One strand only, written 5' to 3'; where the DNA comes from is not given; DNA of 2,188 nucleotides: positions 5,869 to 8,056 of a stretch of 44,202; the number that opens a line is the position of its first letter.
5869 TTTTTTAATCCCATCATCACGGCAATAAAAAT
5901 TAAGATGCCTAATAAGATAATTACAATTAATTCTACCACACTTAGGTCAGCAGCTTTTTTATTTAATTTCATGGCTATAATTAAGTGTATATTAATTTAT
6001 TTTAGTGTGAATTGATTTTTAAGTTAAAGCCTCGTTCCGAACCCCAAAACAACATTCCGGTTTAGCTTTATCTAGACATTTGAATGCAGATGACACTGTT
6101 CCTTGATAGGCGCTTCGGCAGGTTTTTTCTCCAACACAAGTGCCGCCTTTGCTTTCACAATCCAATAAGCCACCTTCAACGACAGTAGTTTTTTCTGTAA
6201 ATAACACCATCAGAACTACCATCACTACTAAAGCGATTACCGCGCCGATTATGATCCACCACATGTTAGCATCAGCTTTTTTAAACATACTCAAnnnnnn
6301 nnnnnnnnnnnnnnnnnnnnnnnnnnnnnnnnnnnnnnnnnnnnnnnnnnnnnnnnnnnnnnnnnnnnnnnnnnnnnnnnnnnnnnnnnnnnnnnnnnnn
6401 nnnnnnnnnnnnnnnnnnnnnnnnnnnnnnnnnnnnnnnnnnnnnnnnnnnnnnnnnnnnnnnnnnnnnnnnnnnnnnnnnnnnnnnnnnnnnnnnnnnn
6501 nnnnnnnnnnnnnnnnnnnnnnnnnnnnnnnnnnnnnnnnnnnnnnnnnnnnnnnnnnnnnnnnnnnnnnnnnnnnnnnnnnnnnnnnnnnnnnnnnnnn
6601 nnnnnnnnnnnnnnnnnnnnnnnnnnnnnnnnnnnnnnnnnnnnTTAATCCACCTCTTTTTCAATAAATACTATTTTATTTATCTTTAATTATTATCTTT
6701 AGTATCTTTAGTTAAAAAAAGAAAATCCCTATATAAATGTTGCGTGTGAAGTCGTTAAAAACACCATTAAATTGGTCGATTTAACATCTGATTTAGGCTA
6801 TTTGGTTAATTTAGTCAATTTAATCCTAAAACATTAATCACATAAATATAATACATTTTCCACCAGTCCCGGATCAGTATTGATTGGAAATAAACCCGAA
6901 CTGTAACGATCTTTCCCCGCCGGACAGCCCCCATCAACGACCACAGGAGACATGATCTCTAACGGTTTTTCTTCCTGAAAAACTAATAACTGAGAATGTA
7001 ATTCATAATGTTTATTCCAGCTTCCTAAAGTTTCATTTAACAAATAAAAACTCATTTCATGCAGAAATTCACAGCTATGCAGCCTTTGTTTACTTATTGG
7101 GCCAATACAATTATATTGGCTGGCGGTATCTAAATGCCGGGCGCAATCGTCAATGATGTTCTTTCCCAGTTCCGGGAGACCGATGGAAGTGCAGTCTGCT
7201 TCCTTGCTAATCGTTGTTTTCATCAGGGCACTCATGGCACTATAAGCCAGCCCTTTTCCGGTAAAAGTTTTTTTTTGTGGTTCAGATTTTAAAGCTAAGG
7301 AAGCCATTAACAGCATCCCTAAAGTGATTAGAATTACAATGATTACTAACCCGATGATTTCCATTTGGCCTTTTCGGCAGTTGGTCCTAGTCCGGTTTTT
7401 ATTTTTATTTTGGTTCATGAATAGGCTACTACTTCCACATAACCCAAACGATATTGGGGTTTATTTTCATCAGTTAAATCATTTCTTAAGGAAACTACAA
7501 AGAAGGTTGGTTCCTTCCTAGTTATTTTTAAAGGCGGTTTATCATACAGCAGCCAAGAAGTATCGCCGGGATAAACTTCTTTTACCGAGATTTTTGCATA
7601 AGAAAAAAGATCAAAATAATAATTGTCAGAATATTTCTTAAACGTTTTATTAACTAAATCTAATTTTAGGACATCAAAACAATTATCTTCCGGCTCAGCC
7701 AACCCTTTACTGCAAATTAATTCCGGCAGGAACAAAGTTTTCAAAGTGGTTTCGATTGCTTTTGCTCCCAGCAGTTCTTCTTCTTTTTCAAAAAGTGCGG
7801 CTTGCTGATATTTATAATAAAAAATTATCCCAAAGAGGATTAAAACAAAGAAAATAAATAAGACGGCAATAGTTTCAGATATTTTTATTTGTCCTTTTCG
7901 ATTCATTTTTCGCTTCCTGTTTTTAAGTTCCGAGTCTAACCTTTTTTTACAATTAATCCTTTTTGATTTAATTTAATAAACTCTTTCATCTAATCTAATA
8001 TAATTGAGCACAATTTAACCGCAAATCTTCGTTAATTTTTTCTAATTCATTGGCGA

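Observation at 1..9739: Exceptionally dense tandem array of class III signal-peptide genes (42 to 380 aa)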

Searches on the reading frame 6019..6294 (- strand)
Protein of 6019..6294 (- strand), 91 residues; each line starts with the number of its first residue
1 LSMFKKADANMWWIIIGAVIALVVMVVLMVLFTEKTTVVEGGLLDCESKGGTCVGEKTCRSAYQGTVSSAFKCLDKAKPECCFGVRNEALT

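Call 6: search_protein_families(library=pfam, max_evalue=1, proteins=[window:6019-6294:-])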
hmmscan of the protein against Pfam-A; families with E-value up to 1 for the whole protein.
window:6019-6294:- (91 aa): 10 families
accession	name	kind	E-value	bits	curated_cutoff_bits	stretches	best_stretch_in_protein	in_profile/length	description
PF11174.13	DUF2970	-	0.008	16.4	27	1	8-32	27-51/56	Protein of unknown function (DUF2970)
PF03169.20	OPT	-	0.015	14.4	25.8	1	3-33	348-378/623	OPT oligopeptide transporter protein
PF01169.24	GDT1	-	0.019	15.7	27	1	9-34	27-52/75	Divalent cation/proton antiporter GDT1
PF13829.11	DUF4191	-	0.033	14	30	1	3-38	17-53/219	Domain of unknown function (DUF4191)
PF10853.13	DUF2650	-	0.1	12.7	22.9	1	66-86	5-25/37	Protein of unknown function (DUF2650)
PF17870.6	Insulin_TMD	-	0.14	12.7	33.4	1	8-29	10-32/47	Insulin receptor trans-membrane segment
PF08116.16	Toxin_29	-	0.24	11.9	25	0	46-66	10-28/31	PhTx neurotoxin family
PF15183.11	MRAP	-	0.33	11.4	27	1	4-31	28-55/89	Melanocortin-2 receptor accessory protein family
PF19779.4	DUF6264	-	0.5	11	31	1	10-39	150-181/183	Family of unknown function (DUF6264)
PF11337.13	DUF3139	-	0.57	11.2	27.3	1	10-35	2-27/83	Protein of unknown function (DUF3139)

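Call 17: search_protein_families(library=ncbifam, max_evalue=1, proteins=[window:6019-6294:-])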
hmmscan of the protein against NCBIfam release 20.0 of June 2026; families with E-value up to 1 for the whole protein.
window:6019-6294:- (91 aa): 1 family
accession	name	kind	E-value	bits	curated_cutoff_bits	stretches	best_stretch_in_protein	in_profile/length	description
NF009776.0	PRK13275.1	equivalog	0.12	11.7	64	1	14-32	48-66/70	tetrahydromethanopterin S-methyltransferase subunit F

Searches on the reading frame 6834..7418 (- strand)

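Call 7: search_protein_families(library=pfam, max_evalue=1, proteins=[window:6834-7418:-])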
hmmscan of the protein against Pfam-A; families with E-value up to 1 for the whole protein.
window:6834-7418:- (194 aa): 2 families
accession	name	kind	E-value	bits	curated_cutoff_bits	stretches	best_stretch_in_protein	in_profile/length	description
PF16951.10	MaAIMP_sms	-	0.088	13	26.2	1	24-51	8-35/60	Putative methionine and alanine importer, small subunit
PF18895.5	T4SS_pilin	-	0.1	13.1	26.6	1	21-64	19-58/71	Type IV secretion system pilin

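Call 17: search_protein_families(library=ncbifam, max_evalue=1, proteins=[window:6834-7418:-])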
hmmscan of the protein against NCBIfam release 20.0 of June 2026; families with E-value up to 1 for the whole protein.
window:6834-7418:- (194 aa): 0 families

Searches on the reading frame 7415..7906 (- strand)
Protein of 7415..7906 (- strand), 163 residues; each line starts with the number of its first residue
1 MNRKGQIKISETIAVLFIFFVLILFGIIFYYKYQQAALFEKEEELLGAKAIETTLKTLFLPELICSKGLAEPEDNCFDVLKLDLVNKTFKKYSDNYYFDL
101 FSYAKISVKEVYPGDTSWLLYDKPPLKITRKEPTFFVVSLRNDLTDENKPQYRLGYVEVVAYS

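Call 7: search_protein_families(library=pfam, max_evalue=1, proteins=[window:7415-7906:-])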
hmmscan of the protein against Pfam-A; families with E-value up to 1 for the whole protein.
window:7415-7906:- (163 aa): 1 family
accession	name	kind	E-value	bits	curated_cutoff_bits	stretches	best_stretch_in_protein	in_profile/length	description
PF12948.12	MSP7_C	-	0.082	14.1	27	1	66-105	61-100/125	MSP7-like protein C-terminal domain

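Call 17: search_protein_families(library=ncbifam, max_evalue=1, proteins=[window:7415-7906:-])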
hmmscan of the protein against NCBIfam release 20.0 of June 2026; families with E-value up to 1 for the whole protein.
window:7415-7906:- (163 aa): 0 families

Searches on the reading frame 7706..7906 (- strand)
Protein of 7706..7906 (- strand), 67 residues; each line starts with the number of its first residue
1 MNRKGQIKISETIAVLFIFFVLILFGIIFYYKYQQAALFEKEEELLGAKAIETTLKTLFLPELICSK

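Call 65: search_protein_families(library=pfam, alignment_id=A3, max_evalue=10)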
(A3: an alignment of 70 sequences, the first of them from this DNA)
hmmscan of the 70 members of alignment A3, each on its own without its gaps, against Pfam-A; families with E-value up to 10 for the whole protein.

A. member 1, seq(67 aa): 1 family
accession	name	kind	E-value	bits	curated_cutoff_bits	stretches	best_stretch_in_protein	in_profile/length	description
PF17561.7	TssO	-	0.07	13.8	29.2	1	10-54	8-53/148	Type VI secretion system, TssO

B. families by the number of members that match (of 70 scanned): 125 families (the first 25 are shown)
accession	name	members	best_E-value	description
PF07204.16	Orthoreo_P10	6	2.4e-05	Orthoreovirus membrane fusion protein p10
PF09889.16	DUF2116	6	0.049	Probable treble clef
PF10661.14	EssA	6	0.076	WXG100 protein secretion system (Wss), protein EssA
PF12175.13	WSS_VP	5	0.0036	White spot syndrome virus structural envelope protein VP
PF07219.19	HemY_N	4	0.055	HemY protein N-terminus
PF07436.16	Curto_V3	3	0.0084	Curtovirus V3 protein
PF12911.12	OppC_N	3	0.023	N-terminal TM domain of oligopeptide transport permease C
PF13800.11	Sigma_reg_N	3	0.025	Sigma factor regulator N-terminal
PF11837.13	INV_N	3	0.059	Beta-fructofuranosidase, N-terminal domain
PF17870.6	Insulin_TMD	3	0.086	Insulin receptor trans-membrane segment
PF12877.12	KIAA1549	3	0.23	UPF0606 protein KIAA1549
PF11337.13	DUF3139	3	0.27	Protein of unknown function (DUF3139)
PF00957.27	Synaptobrevin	3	0.43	Synaptobrevin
PF03169.20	OPT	2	0.0059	OPT oligopeptide transporter protein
PF12669.12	FeoB_associated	2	0.0059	FeoB-associated Cys-rich membrane protein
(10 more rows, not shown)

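Call 77: search_solved_structures(query=A3, max_evalue=10)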
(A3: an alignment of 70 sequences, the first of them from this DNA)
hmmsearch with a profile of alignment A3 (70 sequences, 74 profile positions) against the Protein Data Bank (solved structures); distinct sequences matched with E-value up to 10: 38.
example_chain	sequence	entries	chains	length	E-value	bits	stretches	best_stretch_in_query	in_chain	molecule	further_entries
9laa_A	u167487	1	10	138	0.0016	21.8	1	1-33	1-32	Type IV pilin protein PilA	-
8fjs_A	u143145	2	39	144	0.0037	20.6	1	1-54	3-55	Pilin_N domain-containing protein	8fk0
8tib_A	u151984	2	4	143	0.0037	20.6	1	1-44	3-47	DUF973 family protein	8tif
7ymi_T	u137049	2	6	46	0.0051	20.2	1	18-57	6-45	Photosystem II reaction center protein T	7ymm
9hmf_O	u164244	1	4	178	0.013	18.8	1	5-49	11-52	Flagellar protein FliL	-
9myg_A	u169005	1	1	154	0.028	17.8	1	8-62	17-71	Archaeal Type IV pilin N-terminal domain-containing protein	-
8tm9_A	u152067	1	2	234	0.043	17.2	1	23-63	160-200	D_3_633_8x peptide bound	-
8tlp_A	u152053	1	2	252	0.056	16.8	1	23-63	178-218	D_3_633_8x, no peptide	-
8qah_A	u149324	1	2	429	0.12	15.7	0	7-55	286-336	sc-CC-8-58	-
7tdo_A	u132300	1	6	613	0.15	15.5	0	13-47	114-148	ATP-dependent zinc metalloprotease FtsH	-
6ncl_l4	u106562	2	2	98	0.15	15.4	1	19-46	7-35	P13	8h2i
9egp_A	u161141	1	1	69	0.17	15.2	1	5-49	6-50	Geopilin domain 1 protein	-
5z1l_A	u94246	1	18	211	0.18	15.2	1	4-43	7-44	Flagellin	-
7kep_A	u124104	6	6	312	0.22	14.9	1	18-64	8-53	Beta-lactamase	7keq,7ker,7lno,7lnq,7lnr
6b87_A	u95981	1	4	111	0.22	14.9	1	15-42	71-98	TMHC2_E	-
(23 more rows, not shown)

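Call 79: search_solved_structures(query=A3, max_evalue=0.05, show_alignments=5)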
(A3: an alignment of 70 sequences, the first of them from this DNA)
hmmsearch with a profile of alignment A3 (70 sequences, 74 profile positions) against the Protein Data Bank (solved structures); distinct sequences matched with E-value up to 0.05: 7.
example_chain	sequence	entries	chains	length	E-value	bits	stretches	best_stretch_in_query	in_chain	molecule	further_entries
9laa_A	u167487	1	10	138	0.0016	21.8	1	1-33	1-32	Type IV pilin protein PilA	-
8fjs_A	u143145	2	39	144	0.0037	20.6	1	1-54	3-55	Pilin_N domain-containing protein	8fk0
8tib_A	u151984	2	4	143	0.0037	20.6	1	1-44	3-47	DUF973 family protein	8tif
7ymi_T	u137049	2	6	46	0.0051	20.2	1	18-57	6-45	Photosystem II reaction center protein T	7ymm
9hmf_O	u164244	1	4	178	0.013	18.8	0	5-49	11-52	Flagellar protein FliL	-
9myg_A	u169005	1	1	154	0.028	17.8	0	8-62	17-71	Archaeal Type IV pilin N-terminal domain-containing protein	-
8tm9_A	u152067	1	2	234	0.043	17.2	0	23-63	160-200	D_3_633_8x peptide bound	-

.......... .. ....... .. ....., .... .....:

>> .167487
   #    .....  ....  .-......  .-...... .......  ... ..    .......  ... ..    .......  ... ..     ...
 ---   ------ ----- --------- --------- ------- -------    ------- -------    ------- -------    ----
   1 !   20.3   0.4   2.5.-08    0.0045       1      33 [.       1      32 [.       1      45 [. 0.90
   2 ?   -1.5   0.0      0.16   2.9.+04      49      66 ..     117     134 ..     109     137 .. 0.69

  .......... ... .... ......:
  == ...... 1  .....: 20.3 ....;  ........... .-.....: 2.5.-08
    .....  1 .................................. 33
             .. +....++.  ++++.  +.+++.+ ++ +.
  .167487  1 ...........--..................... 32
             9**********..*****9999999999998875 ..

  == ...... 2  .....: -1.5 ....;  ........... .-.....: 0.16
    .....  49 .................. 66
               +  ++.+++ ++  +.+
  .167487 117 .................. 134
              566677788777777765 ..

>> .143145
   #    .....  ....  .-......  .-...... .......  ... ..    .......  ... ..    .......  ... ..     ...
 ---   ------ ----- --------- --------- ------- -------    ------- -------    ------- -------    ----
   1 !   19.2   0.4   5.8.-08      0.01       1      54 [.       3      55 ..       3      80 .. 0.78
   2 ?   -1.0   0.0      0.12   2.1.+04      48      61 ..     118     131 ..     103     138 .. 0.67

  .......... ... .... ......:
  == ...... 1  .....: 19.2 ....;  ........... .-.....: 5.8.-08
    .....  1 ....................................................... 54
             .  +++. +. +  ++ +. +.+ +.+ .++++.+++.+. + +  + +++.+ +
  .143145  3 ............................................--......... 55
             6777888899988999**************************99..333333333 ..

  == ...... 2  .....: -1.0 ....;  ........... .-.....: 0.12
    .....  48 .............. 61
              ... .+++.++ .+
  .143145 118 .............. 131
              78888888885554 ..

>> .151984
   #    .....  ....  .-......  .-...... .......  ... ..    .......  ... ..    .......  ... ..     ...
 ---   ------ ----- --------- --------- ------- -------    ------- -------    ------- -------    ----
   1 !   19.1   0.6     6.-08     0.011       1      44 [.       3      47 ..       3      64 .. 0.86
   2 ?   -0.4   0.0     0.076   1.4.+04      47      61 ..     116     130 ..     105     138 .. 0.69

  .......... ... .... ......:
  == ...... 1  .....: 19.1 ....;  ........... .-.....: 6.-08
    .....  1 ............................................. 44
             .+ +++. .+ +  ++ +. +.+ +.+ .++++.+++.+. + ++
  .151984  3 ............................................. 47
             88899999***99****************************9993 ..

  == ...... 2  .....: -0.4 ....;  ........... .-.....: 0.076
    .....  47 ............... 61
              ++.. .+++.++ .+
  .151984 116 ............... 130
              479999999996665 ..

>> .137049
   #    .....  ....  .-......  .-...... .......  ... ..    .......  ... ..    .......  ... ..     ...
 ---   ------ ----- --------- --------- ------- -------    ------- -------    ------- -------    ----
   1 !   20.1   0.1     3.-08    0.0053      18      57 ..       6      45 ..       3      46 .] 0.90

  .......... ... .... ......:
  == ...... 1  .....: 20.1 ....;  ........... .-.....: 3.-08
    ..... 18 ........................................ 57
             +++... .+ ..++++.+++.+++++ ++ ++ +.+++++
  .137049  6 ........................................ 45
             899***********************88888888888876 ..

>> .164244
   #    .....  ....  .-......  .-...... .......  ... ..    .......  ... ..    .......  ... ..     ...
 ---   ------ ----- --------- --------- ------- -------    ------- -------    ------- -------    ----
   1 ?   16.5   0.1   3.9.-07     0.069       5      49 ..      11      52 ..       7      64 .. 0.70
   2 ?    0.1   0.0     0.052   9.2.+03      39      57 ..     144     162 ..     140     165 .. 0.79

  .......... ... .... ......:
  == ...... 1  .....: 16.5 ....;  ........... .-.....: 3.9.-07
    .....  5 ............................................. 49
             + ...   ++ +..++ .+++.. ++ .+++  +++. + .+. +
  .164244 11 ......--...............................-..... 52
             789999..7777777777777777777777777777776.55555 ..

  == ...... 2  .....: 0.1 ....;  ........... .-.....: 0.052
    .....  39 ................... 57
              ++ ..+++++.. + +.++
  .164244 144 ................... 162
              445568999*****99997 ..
